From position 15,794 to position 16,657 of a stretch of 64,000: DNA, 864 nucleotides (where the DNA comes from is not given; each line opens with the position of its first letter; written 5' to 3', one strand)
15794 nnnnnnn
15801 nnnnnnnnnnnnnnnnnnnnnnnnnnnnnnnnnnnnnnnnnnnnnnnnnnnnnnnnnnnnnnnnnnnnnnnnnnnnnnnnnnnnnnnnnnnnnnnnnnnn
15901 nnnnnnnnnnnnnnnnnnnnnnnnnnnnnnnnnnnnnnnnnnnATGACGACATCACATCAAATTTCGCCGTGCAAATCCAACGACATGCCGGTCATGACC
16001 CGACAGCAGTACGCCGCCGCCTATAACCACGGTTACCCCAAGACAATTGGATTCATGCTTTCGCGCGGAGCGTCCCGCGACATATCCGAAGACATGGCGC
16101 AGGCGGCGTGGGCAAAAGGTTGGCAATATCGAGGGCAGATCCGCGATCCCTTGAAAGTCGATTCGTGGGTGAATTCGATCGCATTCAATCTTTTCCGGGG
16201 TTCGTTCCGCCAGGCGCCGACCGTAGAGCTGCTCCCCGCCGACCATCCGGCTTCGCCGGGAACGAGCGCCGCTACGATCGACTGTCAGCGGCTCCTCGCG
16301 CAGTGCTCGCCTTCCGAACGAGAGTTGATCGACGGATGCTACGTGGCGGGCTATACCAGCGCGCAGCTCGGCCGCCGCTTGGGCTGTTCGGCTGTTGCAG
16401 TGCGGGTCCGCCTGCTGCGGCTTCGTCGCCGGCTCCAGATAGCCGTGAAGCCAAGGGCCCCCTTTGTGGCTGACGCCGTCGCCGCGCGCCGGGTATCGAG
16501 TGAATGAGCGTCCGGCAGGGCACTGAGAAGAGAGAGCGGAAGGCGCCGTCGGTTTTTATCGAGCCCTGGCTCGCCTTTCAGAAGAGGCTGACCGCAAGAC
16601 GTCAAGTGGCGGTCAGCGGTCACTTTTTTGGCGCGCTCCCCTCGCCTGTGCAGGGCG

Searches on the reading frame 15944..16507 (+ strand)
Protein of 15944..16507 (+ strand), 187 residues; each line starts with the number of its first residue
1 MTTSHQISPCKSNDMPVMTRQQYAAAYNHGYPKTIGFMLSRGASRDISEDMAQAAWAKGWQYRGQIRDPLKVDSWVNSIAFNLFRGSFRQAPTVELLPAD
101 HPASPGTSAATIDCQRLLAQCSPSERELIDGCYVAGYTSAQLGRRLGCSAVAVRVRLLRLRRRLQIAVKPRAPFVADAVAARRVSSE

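Call 11: search_protein_families(library=pfam, proteins=[window:15944-16507:+], max_evalue=0.01)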
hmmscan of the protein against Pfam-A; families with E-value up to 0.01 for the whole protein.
window:15944-16507:+ (187 aa): 3 families
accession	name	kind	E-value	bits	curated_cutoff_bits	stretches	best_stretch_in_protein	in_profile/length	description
PF08281.18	Sigma70_r4_2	-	6.5e-06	26.1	25.7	1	115-164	5-54/54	Sigma-70, region 4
PF04545.22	Sigma70_r4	-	0.0001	22.1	24.1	1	118-164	2-48/50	Sigma-70, region 4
PF07638.17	Sigma70_ECF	-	0.0095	16.3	21.1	0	114-164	130-179/185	ECF sigma factor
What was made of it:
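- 15995..16507 (+): Intact ECF-like sigma factor, the reference copy. The true start is probably ATG 15995, not 15944 or 15794. Sigma70_r4_2 scores 26.1 bits (call 11).
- On ECF (group IV) sigma-70 factor: the full copy at 15995-16507 and its family: The window copy scores r4_2 26.1 bits against a cutoff of 25.7 (call 11).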

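Call 16: find_encoding_contigs(protein=window:15944-16507:+, flank=10000, max_places=10)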
Protein window:15944-16507:+ (187 aa): no gene with exactly this product is on record in the collection.

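Call 17: find_homologous_proteins(query=window:15995-16507:+, max_evalue=0.001)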
Query window:15995-16507:+ (170 aa): 52 proteins with E <= 0.001 among 376 candidates.
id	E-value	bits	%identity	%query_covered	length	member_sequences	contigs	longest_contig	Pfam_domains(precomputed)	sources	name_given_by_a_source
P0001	2.8e-107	374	100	100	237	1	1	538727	PF08281.19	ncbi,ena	-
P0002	1.6e-71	257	76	78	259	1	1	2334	-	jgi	jgi:RNA polymerase sigma factor (sigma-70 family)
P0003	1.7e-69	251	72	95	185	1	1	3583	PF04542.21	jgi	jgi:DNA-directed RNA polymerase specialized sigma24 family protein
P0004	1.0e-68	248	70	95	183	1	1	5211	-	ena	-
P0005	1.5e-67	244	72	78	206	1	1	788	PF04542.21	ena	-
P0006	4.5e-67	243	72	78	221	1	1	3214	PF04542.21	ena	-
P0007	8.5e-61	222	67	78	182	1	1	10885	PF04542.21,PF08281.19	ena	-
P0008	2.7e-60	221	67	78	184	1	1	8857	PF04542.21,PF08281.19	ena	-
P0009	1.9e-59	218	66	78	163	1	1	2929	PF04542.21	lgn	-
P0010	2.0e-57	211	64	79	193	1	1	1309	PF08281.19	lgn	-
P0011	1.0e-56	209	63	78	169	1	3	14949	PF04542.21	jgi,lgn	jgi:RNA polymerase sigma-70 factor (ECF subfamily)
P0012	1.6e-54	202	64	79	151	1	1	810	PF08281.19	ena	-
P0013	9.5e-53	196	61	81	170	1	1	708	PF04542.21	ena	-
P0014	2.5e-49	185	59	79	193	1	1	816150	PF04542.21,PF08281.19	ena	-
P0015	2.8e-48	182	53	79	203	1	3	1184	PF00196.26,PF04545.23,PF04542.21,PF08281.19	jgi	jgi:DNA-directed RNA polymerase specialized sigma24 family protein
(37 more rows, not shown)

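Call 19: find_encoding_contigs(protein=P0001, flank=10000, max_places=5)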
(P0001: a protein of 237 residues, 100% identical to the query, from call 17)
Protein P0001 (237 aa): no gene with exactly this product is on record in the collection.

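Call 21: find_related_loci(query=A4, collection=genome_contigs, flank=10000)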
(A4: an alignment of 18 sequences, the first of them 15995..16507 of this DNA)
Query A4 (170 aa) in genome_contigs; peptide patterns used: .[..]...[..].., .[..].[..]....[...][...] (x = any residue, [..] = any of these).
587 stretches matched a pattern; 447 encode a relative of the query (tblastn E <= 1e-3); the best 80 are kept; 80 distinct loci.
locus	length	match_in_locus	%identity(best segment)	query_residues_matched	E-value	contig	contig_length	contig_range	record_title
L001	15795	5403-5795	52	1-132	2e-42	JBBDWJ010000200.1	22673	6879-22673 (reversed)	MAG: Bryobacterales bacterium isolate LejiaD_62_10 Lejia_D_3700_length_22673_cov_6, whole genome shotgun sequence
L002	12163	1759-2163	54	1-136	1e-42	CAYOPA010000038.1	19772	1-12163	MAG TPA_asm: uncultured Bryobacterales bacterium isolate SRP072547_co1_71 genome assembly, contig: NODE_4246_length_1977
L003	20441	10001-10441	45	1-148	1e-40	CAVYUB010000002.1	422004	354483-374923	MAG: uncultured Acidobacteriaceae bacterium isolate MFD09603.bin.2.76 genome assembly, contig: contig_15213, whole genom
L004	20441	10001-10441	44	1-148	1e-40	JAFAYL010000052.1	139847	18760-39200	MAG: Acidobacteriaceae bacterium isolate CP_BM_RX_R8_14 BM_RX_R8_k147_1142792, whole genome shotgun sequence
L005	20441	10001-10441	45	1-148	1e-40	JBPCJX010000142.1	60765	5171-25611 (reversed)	MAG: Bryobacteraceae bacterium isolate TH_ant_mag_37 S1Ck127_8350082_flag_1_multi_17.2058_len_60765, whole genome shotgu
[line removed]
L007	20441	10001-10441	45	1-148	1e-40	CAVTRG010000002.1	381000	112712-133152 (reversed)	MAG: uncultured Acidobacteriaceae bacterium isolate MFD09603.bin.1.367 genome assembly, contig: contig_18192, whole geno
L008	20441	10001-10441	45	1-148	2e-40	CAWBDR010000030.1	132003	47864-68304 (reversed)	MAG: uncultured Acidobacteriaceae bacterium isolate MFD09603.bin.1.116 genome assembly, contig: contig_79521, whole geno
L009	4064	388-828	45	1-148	3e-40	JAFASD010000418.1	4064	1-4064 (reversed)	MAG: Acidobacteriaceae bacterium isolate CP_BM_ER_R8_9 BM_ER_R8_k147_1206155, whole genome shotgun sequence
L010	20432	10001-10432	46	1-145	2e-40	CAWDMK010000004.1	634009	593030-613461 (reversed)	MAG: uncultured Acidobacteriaceae bacterium isolate MFD09603.bin.2.278 genome assembly, contig: contig_42229, whole geno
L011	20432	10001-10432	46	1-145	2e-40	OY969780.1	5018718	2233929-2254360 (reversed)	MAG: uncultured Acidobacteriaceae bacterium isolate MFD09603.bin.c.4 genome assembly, chromosome: 1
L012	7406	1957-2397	45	1-148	3e-40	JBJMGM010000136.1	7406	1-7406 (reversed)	MAG: Bryobacteraceae bacterium isolate H3_18_all_fractions_metab_conc_69_55_11 k255_3583445, whole genome shotgun sequen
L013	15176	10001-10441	45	1-148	2e-40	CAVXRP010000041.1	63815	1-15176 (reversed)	MAG: Bryobacterales bacterium isolate MFD01223.bin.1.7 genome assembly, contig: contig_61583, whole genome shotgun seque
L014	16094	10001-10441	45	1-148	3e-40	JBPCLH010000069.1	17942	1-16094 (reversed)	MAG: Bryobacteraceae bacterium isolate TH_ant_mag_73 S1Ck127_7890432_flag_1_multi_8.0000_len_17942, whole genome shotgun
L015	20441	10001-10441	45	1-148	4e-40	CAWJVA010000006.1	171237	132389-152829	MAG: uncultured Acidobacteriaceae bacterium isolate MFD09603.bin.2.98 genome assembly, contig: contig_38478, whole genom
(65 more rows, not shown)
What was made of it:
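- Tried and rejected: The best sigma relatives were 52-54% identical (call 21).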

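Call 28: search_protein_families(library=pfam, proteins=[L001:9422-10390:+, L001:10387-11022:+, L001:11118-12395:-, L001:12568-13347:-, L006:13763-14992:+, L006:14989-15624:+, L006:16703-17653:+, L006:18436-19452:+, L006:19480-20397:-], max_evalue=0.001)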
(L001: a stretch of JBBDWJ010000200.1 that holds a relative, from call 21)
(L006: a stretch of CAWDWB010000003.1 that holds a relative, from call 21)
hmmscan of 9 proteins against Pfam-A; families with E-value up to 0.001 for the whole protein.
L001:9422-10390:+ (322 aa): 2 families
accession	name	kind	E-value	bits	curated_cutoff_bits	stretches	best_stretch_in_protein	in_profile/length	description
PF13519.12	VWA_2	-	2e-09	38.5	27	1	91-193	3-106/107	von Willebrand factor type A domain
PF13768.12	VWA_3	-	1e-05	26.1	27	1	91-245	5-153/155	von Willebrand factor type A domain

L001:10387-11022:+ (211 aa): 1 family
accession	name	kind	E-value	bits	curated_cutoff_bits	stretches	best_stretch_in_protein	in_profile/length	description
PF04203.18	Sortase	-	3.5e-33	114.5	26.6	1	88-209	1-125/125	Sortase domain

L001:11118-12395:- (425 aa): 2 families
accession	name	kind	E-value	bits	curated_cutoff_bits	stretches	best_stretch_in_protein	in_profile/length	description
PF07690.21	MFS_1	-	1.4e-32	113.4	33.4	2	48-254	21-222/347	Major Facilitator Superfamily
PF12832.13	MFS_1_like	-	6e-05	22.7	25.2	1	52-372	118-352/373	MFS_1 like family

L001:12568-13347:- (259 aa): 3 families
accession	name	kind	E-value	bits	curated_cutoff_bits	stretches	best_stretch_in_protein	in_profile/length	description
PF18939.6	DUF5686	-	3.5e-07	29.5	39.2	1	89-241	58-224/669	Family of unknown function (DUF5686)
PF17131.11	LolA_like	-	3.6e-07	30.5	30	1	139-248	58-168/184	Outer membrane lipoprotein-sorting protein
PF03888.20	MucB_RseB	-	1.8e-05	24.8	22.3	1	143-194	96-145/178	MucB/RseB N-terminal domain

L006:13763-14992:+ (409 aa): 3 families
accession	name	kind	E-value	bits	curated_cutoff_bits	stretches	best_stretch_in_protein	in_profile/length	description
PF00092.34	VWA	-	1.6e-10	42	23.8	1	180-337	4-164/174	von Willebrand factor type A domain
PF13519.12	VWA_2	-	8.5e-10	39.7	27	1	180-280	3-106/107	von Willebrand factor type A domain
PF13768.12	VWA_3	-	2e-06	28.4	27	1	180-330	5-151/155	von Willebrand factor type A domain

L006:14989-15624:+ (211 aa): 1 family
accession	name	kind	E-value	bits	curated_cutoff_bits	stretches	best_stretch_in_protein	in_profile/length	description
PF04203.18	Sortase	-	7.8e-30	103.6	26.6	1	90-211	1-125/125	Sortase domain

L006:16703-17653:+ (316 aa): 4 families
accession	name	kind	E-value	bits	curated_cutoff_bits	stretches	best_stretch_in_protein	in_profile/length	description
PF00535.33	Glycos_transf_2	-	7.6e-23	81.7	23.3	1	29-152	1-122/168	Glycosyl transferase family 2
PF10111.15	Glyco_tranf_2_2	-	3e-12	47.1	27.3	1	48-129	22-101/276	Glycosyltransferase like family 2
PF13641.12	Glyco_tranf_2_3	-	5.3e-08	33.6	27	1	26-236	1-207/230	Glycosyltransferase like family 2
PF02709.20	Glyco_transf_7C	-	2.9e-07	30.5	23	1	184-234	13-66/78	N-terminal domain of galactosyltransferase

L006:18436-19452:+ (338 aa): 1 family
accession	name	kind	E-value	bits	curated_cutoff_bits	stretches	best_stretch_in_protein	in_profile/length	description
PF02684.21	LpxB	-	0.00072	19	22.6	0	154-280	154-284/374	Lipid-A-disaccharide synthetase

L006:19480-20397:- (305 aa): 0 families

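Call 50: search_protein_families(library=pfam, proteins=[L001:4784-5191:+], max_evalue=0.01)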
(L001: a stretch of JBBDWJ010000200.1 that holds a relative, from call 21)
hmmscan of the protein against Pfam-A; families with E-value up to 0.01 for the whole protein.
L001:4784-5191:+ (135 aa): 1 family
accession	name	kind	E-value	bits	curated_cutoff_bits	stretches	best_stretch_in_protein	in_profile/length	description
PF01258.23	zf-dskA_traR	-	1e-11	45.1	24.9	1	83-113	2-32/36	Prokaryotic dksA/traR C4-type zinc finger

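Call 54: find_encoding_contigs(protein=P0014, flank=10000, max_places=3)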
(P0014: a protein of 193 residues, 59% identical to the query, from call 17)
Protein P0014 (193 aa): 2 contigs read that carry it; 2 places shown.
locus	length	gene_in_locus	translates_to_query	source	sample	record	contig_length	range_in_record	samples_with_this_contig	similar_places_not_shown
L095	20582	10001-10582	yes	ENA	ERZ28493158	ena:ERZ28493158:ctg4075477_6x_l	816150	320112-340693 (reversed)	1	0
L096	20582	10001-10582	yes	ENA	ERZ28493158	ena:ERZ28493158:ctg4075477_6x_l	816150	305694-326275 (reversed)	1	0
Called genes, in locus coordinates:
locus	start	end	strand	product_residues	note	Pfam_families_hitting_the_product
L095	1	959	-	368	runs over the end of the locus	PF24624:Int_N, PF00589:Phage_integrase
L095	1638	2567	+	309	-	-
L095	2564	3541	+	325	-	-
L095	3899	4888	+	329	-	PF02457:DAC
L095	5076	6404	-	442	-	PF06965:Na_H_antiport_1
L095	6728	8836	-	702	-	PF13188:PAS_8 (faint), PF00989:PAS (weak), PF08448:PAS_4 (weak), PF13426:PAS_9, PF00158:Sigma54_activat, PF14532:Sigma54_activ_2, PF25601:AAA_lid_14, PF02954:HTH_8, +1 more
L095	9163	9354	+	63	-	PF28077:THIVI_2564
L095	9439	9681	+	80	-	-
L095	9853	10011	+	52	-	-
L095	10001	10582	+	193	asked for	PF04542:Sigma70_r2 (weak), PF08281:Sigma70_r4_2 (faint)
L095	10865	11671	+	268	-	-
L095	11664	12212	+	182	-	PF03949:Malic_M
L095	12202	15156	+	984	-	PF13428:TPR_14 (faint), PF13431:TPR_17 (faint), PF00069:Pkinase, PF07714:PK_Tyr_Ser-Thr, PF17667:Pkinase_fungal (weak), PF07719:TPR_2 (faint), PF00515:TPR_1 (faint), PF13181:TPR_8 (faint), +3 more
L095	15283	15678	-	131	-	PF25601:AAA_lid_14, PF02954:HTH_8 (weak)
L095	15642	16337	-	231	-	PF00158:Sigma54_activat, PF14532:Sigma54_activ_2, PF07728:AAA_5 (weak), PF00004:AAA (weak)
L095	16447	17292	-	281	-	PF00989:PAS (faint), PF13426:PAS_9 (faint)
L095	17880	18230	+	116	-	-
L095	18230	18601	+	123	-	-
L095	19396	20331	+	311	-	PF07228:SpoIIE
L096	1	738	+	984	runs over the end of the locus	PF13428:TPR_14 (faint), PF13431:TPR_17 (faint), PF00069:Pkinase, PF07714:PK_Tyr_Ser-Thr, PF17667:Pkinase_fungal (weak), PF07719:TPR_2 (faint), PF00515:TPR_1 (faint), PF13181:TPR_8 (faint), +3 more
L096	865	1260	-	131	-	PF25601:AAA_lid_14, PF02954:HTH_8 (weak)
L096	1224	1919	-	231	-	PF00158:Sigma54_activat, PF14532:Sigma54_activ_2, PF07728:AAA_5 (weak), PF00004:AAA (weak)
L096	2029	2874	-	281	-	PF00989:PAS (faint), PF13426:PAS_9 (faint)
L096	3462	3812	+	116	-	-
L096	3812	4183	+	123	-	-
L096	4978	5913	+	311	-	PF07228:SpoIIE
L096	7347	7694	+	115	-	-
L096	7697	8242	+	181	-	PF11181:YflT (weak)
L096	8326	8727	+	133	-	PF00390:malic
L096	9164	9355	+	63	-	PF28077:THIVI_2564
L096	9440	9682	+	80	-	-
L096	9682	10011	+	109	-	-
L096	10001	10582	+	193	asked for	PF04542:Sigma70_r2 (weak), PF08281:Sigma70_r4_2 (faint)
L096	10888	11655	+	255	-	-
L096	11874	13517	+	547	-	PF00390:malic, PF03949:Malic_M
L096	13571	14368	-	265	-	PF12899:Glyco_hydro_100, PF06202:GDE_C (weak)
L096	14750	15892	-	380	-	PF00534:Glycos_transf_1, PF13692:Glyco_trans_1_4, PF13524:Glyco_trans_1_2 (faint)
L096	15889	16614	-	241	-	PF02585:PIG-L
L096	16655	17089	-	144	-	-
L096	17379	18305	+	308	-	PF01381:HTH_3 (faint)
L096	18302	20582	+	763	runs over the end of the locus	PF13439:Glyco_transf_4 (weak), PF00534:Glycos_transf_1, PF13692:Glyco_trans_1_4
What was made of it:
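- In the relative the malic-GH spacer is only 54 nt (call 54). The flanking order malic-GH is confirmed independently in the relative (call 54).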

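Call 55: find_encoding_contigs(protein=P0007, flank=10000, max_places=3)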
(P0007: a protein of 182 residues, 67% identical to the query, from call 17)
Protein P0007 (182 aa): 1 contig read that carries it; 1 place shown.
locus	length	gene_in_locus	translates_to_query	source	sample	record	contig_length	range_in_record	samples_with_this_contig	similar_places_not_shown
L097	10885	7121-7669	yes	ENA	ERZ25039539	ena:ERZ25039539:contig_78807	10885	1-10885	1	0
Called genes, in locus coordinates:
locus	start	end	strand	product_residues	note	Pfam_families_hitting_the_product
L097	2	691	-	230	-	?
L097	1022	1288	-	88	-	PF02954:HTH_8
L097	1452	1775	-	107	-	PF00158:Sigma54_activat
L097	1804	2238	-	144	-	PF00158:Sigma54_activat (faint)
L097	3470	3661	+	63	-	PF28077:THIVI_2564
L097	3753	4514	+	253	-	PF14200:RicinB_lectin_2, PF00652:Ricin_B_lectin, PF14200:RicinB_lectin_2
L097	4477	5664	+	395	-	PF01435:Peptidase_M48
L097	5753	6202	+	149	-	PF00571:CBS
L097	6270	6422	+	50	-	PF18919:DUF5670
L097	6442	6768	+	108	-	-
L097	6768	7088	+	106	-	-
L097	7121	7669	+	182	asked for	PF04542:Sigma70_r2 (weak), PF08281:Sigma70_r4_2 (weak)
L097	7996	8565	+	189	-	-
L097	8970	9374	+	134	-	PF00390:malic (weak)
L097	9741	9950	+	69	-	PF03949:Malic_M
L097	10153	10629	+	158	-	PF03949:Malic_M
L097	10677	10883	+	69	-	?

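Call 56: find_encoding_contigs(protein=P0011, flank=10000, max_places=3)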
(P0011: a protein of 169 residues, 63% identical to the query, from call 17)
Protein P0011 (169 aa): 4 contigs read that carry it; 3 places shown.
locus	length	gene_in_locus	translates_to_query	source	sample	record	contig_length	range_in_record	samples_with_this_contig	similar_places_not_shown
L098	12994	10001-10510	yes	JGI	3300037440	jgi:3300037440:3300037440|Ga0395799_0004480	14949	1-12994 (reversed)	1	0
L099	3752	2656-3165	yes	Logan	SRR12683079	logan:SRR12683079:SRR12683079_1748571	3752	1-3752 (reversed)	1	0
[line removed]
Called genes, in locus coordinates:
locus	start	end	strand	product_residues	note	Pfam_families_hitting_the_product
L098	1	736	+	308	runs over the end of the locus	PF09084:NMT1 (weak)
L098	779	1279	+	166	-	PF25183:OMP_b-brl_4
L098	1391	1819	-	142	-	PF07593:UnbV_ASPIC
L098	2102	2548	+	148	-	PF01527:HTH_Tnp_1 (weak)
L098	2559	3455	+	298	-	PF02457:DAC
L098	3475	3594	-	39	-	-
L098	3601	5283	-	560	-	PF00691:OmpA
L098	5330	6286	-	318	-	PF04366:Ysc84, PF01471:PG_binding_1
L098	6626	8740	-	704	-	PF00989:PAS, PF08448:PAS_4 (weak), PF13426:PAS_9, PF08447:PAS_3 (weak), PF00158:Sigma54_activat, PF14532:Sigma54_activ_2, PF25601:AAA_lid_14, PF02954:HTH_8, +4 more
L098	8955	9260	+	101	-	PF28077:THIVI_2564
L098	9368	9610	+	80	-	-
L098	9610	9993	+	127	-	-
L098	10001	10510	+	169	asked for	PF04542:Sigma70_r2 (weak)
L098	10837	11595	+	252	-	-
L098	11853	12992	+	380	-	?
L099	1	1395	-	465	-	?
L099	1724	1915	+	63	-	PF28077:THIVI_2564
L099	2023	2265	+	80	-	-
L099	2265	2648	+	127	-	-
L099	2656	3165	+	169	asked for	PF04542:Sigma70_r2 (weak)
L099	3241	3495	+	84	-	-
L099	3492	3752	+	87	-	?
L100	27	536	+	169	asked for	PF04542:Sigma70_r2 (weak)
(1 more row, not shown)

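Call 69: search_protein_families(library=ncbifam, proteins=[window:15995-16507:+, L098:9610-9993:+, L098:9368-9610:+], max_evalue=0.01)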
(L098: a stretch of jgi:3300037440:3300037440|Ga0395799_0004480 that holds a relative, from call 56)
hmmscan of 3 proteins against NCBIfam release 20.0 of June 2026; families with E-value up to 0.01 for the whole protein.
window:15995-16507:+ (170 aa): 15 families
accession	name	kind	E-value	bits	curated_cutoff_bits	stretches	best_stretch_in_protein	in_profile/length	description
TIGR02983.1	SigE-fam_strep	subfamily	8.2e-11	42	141.55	1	3-151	5-158/162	SigE family RNA polymerase sigma factor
TIGR02937.1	sigma70-ECF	superfamily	1.4e-10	41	42.9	1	25-149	23-163/165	sigma-70 family RNA polymerase sigma factor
TIGR02989.1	Sig-70_gvs1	subfamily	1.5e-09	38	124.55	1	15-148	12-155/158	RNA polymerase sigma-70 factor, Rhodopirellula/Verrucomicrobium family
TIGR02959.1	SigZ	equivalog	1.7e-07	31.3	168.65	1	20-148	11-145/170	RNA polymerase sigma factor SigZ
NF058625.1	sigma_PG0214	equivalog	5.8e-06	26.1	130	1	1-148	1-158/170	GFO_1088 family ECF-type sigma factor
NF007227.0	PRK09645.1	subfamily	4.2e-05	23.5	202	1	16-151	25-170/177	sigma-70 family RNA polymerase sigma factor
NF007215.0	PRK09637.1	equivalog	4.7e-05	23.5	212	1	20-148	17-151/181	RNA polymerase sigma factor SigZ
NF009199.0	PRK12547.1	subfamily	6.8e-05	22.4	219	1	15-164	17-175/184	RNA polymerase sigma factor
NF009169.0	PRK12516.1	equivalog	0.00042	19.8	321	1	15-165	21-180/188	RNA polymerase sigma factor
NF004113.0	PRK05602.1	equivalog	0.0012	18.5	208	1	30-153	71-203/211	RNA polymerase sigma factor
NF009168.0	PRK12515.1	subfamily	0.0015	18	236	1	20-150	38-178/189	RNA polymerase sigma factor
NF009166.1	PRK12513.1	equivalog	0.0026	17.5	206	1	19-87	37-105/193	RNA polymerase sigma factor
NF010500.0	PRK13919.1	subfamily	0.0046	17.1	226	0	95-147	127-179/186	putative RNA polymerase sigma E protein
NF007226.0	PRK09644.1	equivalog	0.0053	16.8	199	0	20-151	17-157/166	RNA polymerase sigma factor SigM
TIGR02985.1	Sig70_bacteroi1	subfamily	0.0065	16.7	126.4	0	5-65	2-62/162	RNA polymerase sigma-70 factor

L098:9610-9993:+ (127 aa): 0 families

L098:9368-9610:+ (80 aa): 0 families
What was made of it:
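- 15995..16507 (+): TIGR02937 scores 41.0 against a cutoff of 42.9 (call 69).
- On ECF (group IV) sigma-70 factor: the full copy at 15995-16507 and its family: TIGR02937 scores 41.0 against 42.9, just below (call 69).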

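Call 70: search_protein_families(library=pfam, proteins=[L098:9610-9993:+, L098:9368-9610:+, L097:6442-6768:+, L095:17880-18230:+, P0011, P0007, P0014], max_evalue=0.01)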
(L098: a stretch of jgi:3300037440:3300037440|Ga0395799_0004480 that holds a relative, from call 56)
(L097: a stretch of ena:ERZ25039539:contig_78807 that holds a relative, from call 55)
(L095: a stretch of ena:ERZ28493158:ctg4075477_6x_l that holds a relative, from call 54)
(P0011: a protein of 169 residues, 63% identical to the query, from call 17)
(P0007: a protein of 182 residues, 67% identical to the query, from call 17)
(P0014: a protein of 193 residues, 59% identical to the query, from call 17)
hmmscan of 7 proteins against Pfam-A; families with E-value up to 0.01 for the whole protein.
L098:9610-9993:+ (127 aa): 0 families

L098:9368-9610:+ (80 aa): 1 family
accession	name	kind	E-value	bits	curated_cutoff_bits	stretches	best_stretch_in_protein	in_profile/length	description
PF00196.25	GerE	-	0.0067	16.5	23.5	1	10-52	12-54/57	Bacterial regulatory proteins, luxR family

L097:6442-6768:+ (108 aa): 0 families

L095:17880-18230:+ (116 aa): 0 families

P0011 (169 aa): 4 families
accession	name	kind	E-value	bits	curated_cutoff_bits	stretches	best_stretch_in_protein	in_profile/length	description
PF04542.20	Sigma70_r2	-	1.9e-06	28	24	1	17-79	3-67/71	Sigma-70 region 2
PF07638.17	Sigma70_ECF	-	0.00016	22.1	21.1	1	102-156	130-183/185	ECF sigma factor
PF08281.18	Sigma70_r4_2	-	0.00016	21.7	25.7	1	102-152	4-54/54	Sigma-70, region 4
PF04545.22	Sigma70_r4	-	0.0028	17.6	24.1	1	110-153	6-49/50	Sigma-70, region 4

P0007 (182 aa): 4 families
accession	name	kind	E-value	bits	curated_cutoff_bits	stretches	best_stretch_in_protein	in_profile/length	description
PF04542.20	Sigma70_r2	-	4.1e-07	30.1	24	1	32-94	5-69/71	Sigma-70 region 2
PF08281.18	Sigma70_r4_2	-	1e-05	25.5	25.7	1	123-165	12-54/54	Sigma-70, region 4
PF07638.17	Sigma70_ECF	-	0.00069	20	21.1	1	117-168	132-182/185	ECF sigma factor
PF04545.22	Sigma70_r4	-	0.003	17.5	24.1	1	123-166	6-49/50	Sigma-70, region 4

P0014 (193 aa): 2 families
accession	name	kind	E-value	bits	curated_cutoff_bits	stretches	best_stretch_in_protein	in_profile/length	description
PF04542.20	Sigma70_r2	-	3.1e-06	27.3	24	1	52-107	10-67/71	Sigma-70 region 2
PF08281.18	Sigma70_r4_2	-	2e-05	24.6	25.7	1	138-180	12-54/54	Sigma-70, region 4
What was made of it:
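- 15995..16507 (+): Relatives hit Sigma70_r2 above the cutoff (call 70).
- On ECF (group IV) sigma-70 factor: the full copy at 15995-16507 and its family: Relatives P0007, P0011 and P0014 score r2 at 27-30 bits against a cutoff of 24 (call 70).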
